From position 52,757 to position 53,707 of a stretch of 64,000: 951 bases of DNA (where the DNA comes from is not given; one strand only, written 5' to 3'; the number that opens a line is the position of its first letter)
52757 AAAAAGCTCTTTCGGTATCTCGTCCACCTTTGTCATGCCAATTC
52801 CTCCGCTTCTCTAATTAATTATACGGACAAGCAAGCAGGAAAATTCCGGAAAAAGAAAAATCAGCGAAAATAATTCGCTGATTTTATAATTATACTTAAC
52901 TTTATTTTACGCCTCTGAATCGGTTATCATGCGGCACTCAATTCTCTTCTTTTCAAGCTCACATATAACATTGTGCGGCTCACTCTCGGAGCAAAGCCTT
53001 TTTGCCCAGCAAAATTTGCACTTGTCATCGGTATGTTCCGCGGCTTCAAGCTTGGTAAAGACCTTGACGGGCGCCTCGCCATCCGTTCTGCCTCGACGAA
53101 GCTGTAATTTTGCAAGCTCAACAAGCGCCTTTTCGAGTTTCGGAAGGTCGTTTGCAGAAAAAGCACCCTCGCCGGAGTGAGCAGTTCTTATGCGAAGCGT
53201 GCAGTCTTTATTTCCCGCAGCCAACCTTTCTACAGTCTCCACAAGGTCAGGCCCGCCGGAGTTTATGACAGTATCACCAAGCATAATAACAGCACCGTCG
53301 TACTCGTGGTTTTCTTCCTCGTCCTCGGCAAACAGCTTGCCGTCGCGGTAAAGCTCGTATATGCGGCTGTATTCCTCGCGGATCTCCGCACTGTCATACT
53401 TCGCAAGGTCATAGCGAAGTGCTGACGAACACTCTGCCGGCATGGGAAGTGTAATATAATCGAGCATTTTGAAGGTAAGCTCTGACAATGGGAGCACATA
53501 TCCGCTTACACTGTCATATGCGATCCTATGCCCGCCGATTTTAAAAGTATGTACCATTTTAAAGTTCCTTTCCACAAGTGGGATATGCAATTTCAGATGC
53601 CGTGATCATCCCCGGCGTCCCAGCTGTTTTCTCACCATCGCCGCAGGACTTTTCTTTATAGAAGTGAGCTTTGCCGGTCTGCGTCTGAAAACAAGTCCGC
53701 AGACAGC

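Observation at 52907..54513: Gutted SCIFF maturase at the conserved yajC locus, with no SCIFF precursor gene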

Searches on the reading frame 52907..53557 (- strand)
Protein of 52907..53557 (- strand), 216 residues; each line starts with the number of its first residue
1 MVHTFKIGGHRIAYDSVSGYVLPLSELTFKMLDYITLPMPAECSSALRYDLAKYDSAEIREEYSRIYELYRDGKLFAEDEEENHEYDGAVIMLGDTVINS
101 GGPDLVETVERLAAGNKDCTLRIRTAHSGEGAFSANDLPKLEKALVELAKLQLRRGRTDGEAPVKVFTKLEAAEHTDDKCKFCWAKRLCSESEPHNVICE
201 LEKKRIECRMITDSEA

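Call 3: search_protein_families(library=ncbifam, proteins=[window:52907-53557:-], max_evalue=1)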
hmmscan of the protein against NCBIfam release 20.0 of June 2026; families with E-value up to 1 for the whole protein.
window:52907-53557:- (216 aa): 3 families
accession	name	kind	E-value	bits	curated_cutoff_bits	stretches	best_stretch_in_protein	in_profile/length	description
TIGR03974.1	rSAM_six_Cys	equivalog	5.2e-10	38.8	425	1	2-84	1-84/451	thioether cross-link-forming SCIFF peptide maturase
NF040492.1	not_ScfB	exception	0.0018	17.3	855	1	2-83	4-82/450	ScfB-related radical SAM/SPASM orphan maturase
TIGR04068.1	rSAM_ocin_clost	equivalog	0.077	11.9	500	0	170-192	398-420/462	Cys-rich peptide radical SAM maturase CcpM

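Call 4: search_protein_families(library=pfam, proteins=[window:52907-53557:-], max_evalue=1)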
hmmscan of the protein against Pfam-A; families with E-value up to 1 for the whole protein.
window:52907-53557:- (216 aa): 0 families

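Call 5: find_homologous_proteins(query=window:52907-53557:-, max_evalue=0.001)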
Query window:52907-53557:- (216 aa): 95 proteins with E <= 0.001 among 398 candidates.
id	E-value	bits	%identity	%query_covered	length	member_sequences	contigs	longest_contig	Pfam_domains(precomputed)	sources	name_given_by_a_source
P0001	6.0e-141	485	100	100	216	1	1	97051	-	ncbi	-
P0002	6.4e-119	413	86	100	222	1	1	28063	-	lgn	-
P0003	7.3e-96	338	69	100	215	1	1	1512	-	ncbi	-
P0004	4.9e-93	329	68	100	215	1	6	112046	-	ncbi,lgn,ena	-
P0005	1.1e-87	311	66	100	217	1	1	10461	-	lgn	-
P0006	5.5e-65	237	53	100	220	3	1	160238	-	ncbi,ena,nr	ncbi:MAG: hypothetical protein IJ428_01930 [Clostridia bacterium]|nr:hypothetical protein [Clostridi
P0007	1.2e-64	236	54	99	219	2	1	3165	-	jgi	-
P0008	3.3e-64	235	54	99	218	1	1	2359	-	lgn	-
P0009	4.7e-64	234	54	99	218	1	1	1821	-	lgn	-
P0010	6.9e-64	234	54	99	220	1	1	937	-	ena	-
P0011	7.8e-64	233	52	100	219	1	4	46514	-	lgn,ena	-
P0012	1.6e-63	232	54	99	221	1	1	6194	-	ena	-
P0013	2.1e-63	232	53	100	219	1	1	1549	-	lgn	-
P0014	2.0e-62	229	51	99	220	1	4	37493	-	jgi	-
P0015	2.3e-62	229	52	99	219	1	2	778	-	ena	-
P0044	3.6e-31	127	41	98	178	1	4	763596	-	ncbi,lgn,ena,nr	ncbi:MAG: hypothetical protein IJ493_05230 [Clostridia bacterium]|nr:hypothetical protein [Clostridi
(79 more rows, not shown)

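Call 6: search_solved_structures(query=window:52907-53557:-, max_evalue=10, show_alignments=3)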
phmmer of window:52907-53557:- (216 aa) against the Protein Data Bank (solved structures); distinct sequences matched with E-value up to 10: 4.
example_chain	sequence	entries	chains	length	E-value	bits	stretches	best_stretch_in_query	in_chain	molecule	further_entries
5wgg_A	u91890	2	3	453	0.00043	23.5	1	1-82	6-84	Radical SAM domain protein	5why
1py9_A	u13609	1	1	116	0.36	14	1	59-122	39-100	Myelin-oligodendrocyte glycoprotein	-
4wjs_A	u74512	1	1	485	1.8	11.7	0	110-130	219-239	Rsa4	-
8pv1_Ch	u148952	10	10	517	2.1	11.5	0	110-130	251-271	Ribosome assembly protein 4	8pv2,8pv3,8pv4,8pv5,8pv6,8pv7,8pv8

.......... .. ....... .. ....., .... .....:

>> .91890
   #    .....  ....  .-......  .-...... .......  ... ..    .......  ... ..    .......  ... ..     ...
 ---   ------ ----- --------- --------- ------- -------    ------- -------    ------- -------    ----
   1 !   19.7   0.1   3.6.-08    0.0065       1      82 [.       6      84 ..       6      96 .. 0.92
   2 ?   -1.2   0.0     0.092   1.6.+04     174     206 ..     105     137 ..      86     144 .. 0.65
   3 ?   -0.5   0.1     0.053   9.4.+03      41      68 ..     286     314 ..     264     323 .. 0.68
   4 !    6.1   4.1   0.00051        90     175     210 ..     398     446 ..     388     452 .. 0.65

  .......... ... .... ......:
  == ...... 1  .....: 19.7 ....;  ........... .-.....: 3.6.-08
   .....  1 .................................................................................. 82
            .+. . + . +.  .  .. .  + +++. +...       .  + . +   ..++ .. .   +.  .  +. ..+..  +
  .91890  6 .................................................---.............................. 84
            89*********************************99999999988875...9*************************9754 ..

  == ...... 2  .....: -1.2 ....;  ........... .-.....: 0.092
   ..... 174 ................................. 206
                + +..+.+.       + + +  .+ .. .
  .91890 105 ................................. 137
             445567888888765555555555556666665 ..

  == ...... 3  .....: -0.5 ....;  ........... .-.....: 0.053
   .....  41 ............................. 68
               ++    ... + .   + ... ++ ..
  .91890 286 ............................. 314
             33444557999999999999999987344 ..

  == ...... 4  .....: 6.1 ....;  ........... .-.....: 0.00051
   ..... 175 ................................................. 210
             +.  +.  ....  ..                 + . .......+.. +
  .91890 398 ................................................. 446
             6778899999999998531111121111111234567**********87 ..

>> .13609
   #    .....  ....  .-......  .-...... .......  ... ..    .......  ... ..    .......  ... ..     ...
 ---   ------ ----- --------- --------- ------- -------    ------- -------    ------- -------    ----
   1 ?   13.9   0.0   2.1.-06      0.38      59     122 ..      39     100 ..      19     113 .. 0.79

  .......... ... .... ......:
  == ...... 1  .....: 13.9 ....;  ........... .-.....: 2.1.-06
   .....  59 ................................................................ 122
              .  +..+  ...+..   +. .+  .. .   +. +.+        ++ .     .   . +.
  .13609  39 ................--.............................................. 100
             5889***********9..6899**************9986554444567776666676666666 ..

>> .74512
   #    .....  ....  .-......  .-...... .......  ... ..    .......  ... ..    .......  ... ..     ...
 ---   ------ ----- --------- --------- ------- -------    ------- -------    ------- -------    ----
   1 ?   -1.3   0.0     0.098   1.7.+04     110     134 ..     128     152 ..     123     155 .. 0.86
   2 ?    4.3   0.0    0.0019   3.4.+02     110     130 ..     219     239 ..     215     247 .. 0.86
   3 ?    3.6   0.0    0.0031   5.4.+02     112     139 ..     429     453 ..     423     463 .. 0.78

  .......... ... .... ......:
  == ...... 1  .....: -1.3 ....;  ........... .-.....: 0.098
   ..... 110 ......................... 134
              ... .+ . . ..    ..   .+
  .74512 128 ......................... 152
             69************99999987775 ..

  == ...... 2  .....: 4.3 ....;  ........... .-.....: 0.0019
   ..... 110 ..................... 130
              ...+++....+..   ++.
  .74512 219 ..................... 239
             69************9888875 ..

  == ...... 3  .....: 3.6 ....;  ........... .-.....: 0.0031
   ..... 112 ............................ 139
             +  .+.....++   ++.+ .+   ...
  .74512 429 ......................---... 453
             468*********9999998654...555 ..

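Call 10: find_encoding_contigs(protein=P0001, flank=10000, max_places=3)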
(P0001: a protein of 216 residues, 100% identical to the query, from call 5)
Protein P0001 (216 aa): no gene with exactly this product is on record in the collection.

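Call 11: find_related_loci(query=A1, collection=genome_contigs, flank=10000)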
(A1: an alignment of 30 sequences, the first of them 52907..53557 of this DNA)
Query A1 (216 aa) in genome_contigs; peptide patterns used: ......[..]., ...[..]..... (x = any residue, [..] = any of these).
92 stretches matched a pattern; 34 encode a relative of the query (tblastn E <= 1e-3); 33 distinct loci.
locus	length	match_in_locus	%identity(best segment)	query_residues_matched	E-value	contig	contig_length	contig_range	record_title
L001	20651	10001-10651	53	1-216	4e-72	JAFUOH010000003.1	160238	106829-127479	MAG: Clostridia bacterium isolate RGIG4676 Roe_deer_Rectum-5__c357, whole genome shotgun sequence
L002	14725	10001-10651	54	1-216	1e-69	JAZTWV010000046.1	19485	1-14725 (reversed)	MAG: Candidatus Flemingiibacterium sp. isolate T1900045332_YK20190021.MAGScoT_cleanbin_000022 SGB_6539_k141_354404, whol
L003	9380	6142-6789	53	1-214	5e-69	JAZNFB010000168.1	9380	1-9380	MAG: Candidatus Flemingiibacterium sp. isolate T1900044715_TS20190181.MAGScoT_cleanbin_000068 SGB_1872_k141_427004, whol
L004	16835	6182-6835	55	1-216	3e-68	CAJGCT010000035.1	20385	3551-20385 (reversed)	MAG: uncultured Clostridia bacterium isolate MAG28 genome assembly, contig: k141_5566280_length_20385_cov_10.0000, whole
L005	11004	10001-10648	52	1-214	4e-68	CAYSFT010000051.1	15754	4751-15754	MAG TPA_asm: uncultured Lachnospiraceae bacterium isolate SRP315200_co1_909 genome assembly, contig: NODE_7422_length_15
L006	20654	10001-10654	52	1-216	9e-68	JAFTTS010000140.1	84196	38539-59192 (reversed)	MAG: Clostridia bacterium isolate RGIG4141 Roe_deer_Colon-1__c776861, whole genome shotgun sequence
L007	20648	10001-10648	52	1-214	7e-67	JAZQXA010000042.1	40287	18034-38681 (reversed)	MAG: Candidatus Flemingiibacterium sp. isolate T1900045163_TC20190157.MAGScoT_cleanbin_000012 SGB_5099_k141_1944807, who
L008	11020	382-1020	49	1-212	6e-66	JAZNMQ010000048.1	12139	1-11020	MAG: Candidatus Flemingiibacterium sp. isolate T1900044661_TS20190127.MAGScoT_cleanbin_000012 SGB_1524_k141_2152554, who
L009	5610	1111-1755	46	1-214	1e-57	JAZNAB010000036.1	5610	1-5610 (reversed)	MAG: Candidatus Flemingiibacterium sp. isolate T1900044748_TS20190414.MAGScoT_cleanbin_000056 SGB_2147_k141_2411027, who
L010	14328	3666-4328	45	1-214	1e-46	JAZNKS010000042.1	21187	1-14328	MAG: Candidatus Flemingiibacterium sp. isolate T1900044674_TS20190140.MAGScoT_cleanbin_000004 SGB_1620_k141_1604030, who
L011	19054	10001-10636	52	1-213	7e-71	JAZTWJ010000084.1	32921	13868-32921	MAG: Candidatus Flemingiibacterium sp. isolate T1900045334_YK20190023.MAGScoT_cleanbin_000027 SGB_6570_k141_1979056, who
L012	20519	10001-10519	41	1-211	1e-37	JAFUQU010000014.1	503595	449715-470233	MAG: Clostridia bacterium isolate RGIG4741 Roe_deer_Rectum.Co__c539990, whole genome shotgun sequence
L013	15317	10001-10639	38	1-215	4e-37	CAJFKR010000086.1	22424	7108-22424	Candidatus Flemingibacterium merdigallinarum isolate Chicken_22_mag_3 genome assembly, contig: MAGpy_11413_22_idba_bin_3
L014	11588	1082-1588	39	1-210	3e-36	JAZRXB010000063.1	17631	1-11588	MAG: Eubacteriales bacterium isolate T1900044951_TA20190004.MAGScoT_cleanbin_000028 SGB_3664_k141_2631658, whole genome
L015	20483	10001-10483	43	1-164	1e-33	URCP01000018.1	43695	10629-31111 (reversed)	uncultured Clostridiales bacterium isolate UMGS874 genome assembly, contig: NODE_610_length_43695_cov_3.497409, whole ge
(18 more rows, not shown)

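Call 25: predict_structure(alignment_id=A2)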
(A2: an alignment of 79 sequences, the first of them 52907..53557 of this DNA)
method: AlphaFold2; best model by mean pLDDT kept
length: 216 residues; sequences in the alignment: 79
mean_pLDDT: 86.1   pTM: 0.59
mean pLDDT of the five models: 86.1, 85.0, 82.1, 81.8, 80.0
residues with pLDDT >= 90: 100; 70-90: 101; 50-70: 10; < 50: 5
segments of 3 or more residues with pLDDT < 50: 81-85
pLDDT, mean of each block of 10 residues (from residue 1): 84 87 90 79 76 86 90 79 59 90 88 92 82 89 96 85 89 91 92 90 96 83
secondary structure, 60 per line:
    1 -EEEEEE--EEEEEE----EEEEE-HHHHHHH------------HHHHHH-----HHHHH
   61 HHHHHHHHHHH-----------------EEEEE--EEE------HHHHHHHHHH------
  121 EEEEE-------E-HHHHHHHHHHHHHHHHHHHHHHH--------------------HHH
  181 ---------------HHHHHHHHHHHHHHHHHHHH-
elements in order: E2-7 E10-15 E20-24 H26-32 H45-50 H56-71 E89-93 E96-98 H105-114 E121-125 H135-157 H196-215

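Call 27: search_protein_representatives(alignment_id=A1)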
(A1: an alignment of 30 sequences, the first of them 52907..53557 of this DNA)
Query: 30 sequences, 214 profile positions. Proteins with E-value up to 0.001 (for the whole library): 296; up to 1e-10: 106; up to 1e-30: 19. The best 150 are listed.
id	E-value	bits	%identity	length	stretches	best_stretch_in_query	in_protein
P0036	8.2e-90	316.7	-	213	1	1-211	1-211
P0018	4.6e-88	311.0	-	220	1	1-213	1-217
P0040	7.8e-73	261.2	-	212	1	1-210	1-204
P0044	5.1e-65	235.7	-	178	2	1-94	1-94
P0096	1.9e-58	214.2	-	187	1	1-213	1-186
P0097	1.2e-54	201.8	-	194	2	1-97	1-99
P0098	1.6e-51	191.6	-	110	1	1-112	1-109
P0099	1.4e-41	159.1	-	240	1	1-212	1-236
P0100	2.4e-40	155.1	-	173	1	1-109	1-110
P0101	2.4e-38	148.5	-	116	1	1-83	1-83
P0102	4.7e-38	147.6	-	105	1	1-84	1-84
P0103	8.9e-35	136.9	-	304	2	1-114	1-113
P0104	1.0e-33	133.4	-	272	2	1-101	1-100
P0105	2.2e-33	132.3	-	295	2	1-86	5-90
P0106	2.2e-33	132.3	-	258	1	1-212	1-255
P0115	1.4e-29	119.9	-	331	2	1-149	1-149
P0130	6.3e-23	98.1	-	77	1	1-77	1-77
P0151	2.1e-18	83.4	-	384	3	1-104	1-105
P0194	3.3e-11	59.9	-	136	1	29-79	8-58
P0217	2.4e-09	53.7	-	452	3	1-86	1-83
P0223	1.2e-08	51.5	-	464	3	2-82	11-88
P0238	6.8e-08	49.0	-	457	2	1-79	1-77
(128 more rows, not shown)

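Call 29: fold_search(model_id=the predicted structure, library=pdb)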
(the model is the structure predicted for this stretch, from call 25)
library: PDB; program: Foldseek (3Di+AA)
matches with E <= 10: 235; with E <= 0.001: 2
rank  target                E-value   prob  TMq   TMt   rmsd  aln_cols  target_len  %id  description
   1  5why_B                3.8e-05  1.00  0.34  0.18  19.9       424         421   15  Structural Insights into Thioether Bond Formation in the Biosynthesis of Sactipeptides (released 2017-07-26)
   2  5why_A                4.2e-04  1.00  0.32  0.17  20.0       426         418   16  Structural Insights into Thioether Bond Formation in the Biosynthesis of Sactipeptides (released 2017-07-26)
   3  5wgg_A                1.2e-03  0.99  0.34  0.17  20.1       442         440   15  Structural Insights into Thioether Bond Formation in the Biosynthesis of Sactipeptides (released 2017-07-26)
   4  5t2a_u                2.1e-01  0.06  0.13  0.13  17.9       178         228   16  CryoEM structure of the Leishmania donovani 80S ribosome at 2.9 Angstrom resolution (released 2017-01-25)
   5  9ukn_D                3.0e-01  0.08  0.14  0.04  18.3       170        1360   12  CryoEM structure of the T.thermophilus transcription initiation complex (released 2025-10-22)
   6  5v1v_A                5.9e-01  0.47  0.21  0.41   4.5        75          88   11  TbiB1 in Complex with the TbiA(alpha) Leader Peptide (released 2018-09-05)
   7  5v1u_C                6.7e-01  0.69  0.26  0.54   4.5        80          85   14  TbiB1 in Complex with the TbiA(beta) Leader Peptide (released 2018-09-05)
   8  9ujl_D                7.1e-01  0.05  0.14  0.04  18.2       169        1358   14  CryoEM structure of the T.thermophilus transcription initiation complex in the presence of Ap4A (released 2025-10-22)
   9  5v1u_D                7.6e-01  0.66  0.25  0.54   4.3        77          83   14  TbiB1 in Complex with the TbiA(beta) Leader Peptide (released 2018-09-05)
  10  9ujk_D                8.0e-01  0.05  0.14  0.04  18.3       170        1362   13  CryoEM structure of the T.thermophilus transcription initiation complex in the presence of ATP (released 2025-10-22)
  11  3nop                  8.0e-01  0.02  0.14  0.07  25.8       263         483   16  Light-induced intermediate structure L1 of Pseudomonas aeruginosa bacteriophytochrome (released 2012-11-07)
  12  5v1u_A                9.6e-01  0.63  0.26  0.56   4.5        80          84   12  TbiB1 in Complex with the TbiA(beta) Leader Peptide (released 2018-09-05)
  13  2jfd_D                1.0e+00  0.03  0.14  0.09  22.2       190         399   13  Structure of the MAT domain of human FAS (released 2007-02-13)
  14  3c2w_F                1.1e+00  0.02  0.14  0.08  23.7       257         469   14  Crystal structure of the photosensory core domain of P. aeruginosa bacteriophytochrome PaBphP in the Pfr state (released 2008-09-23)
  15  9fo6_D                1.2e+00  0.04  0.14  0.03  17.2       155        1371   15  GTP bound in de novo transcription initiation T. thermophilus RNA polymerase complex with TC DNA template (released 2025-12-17)
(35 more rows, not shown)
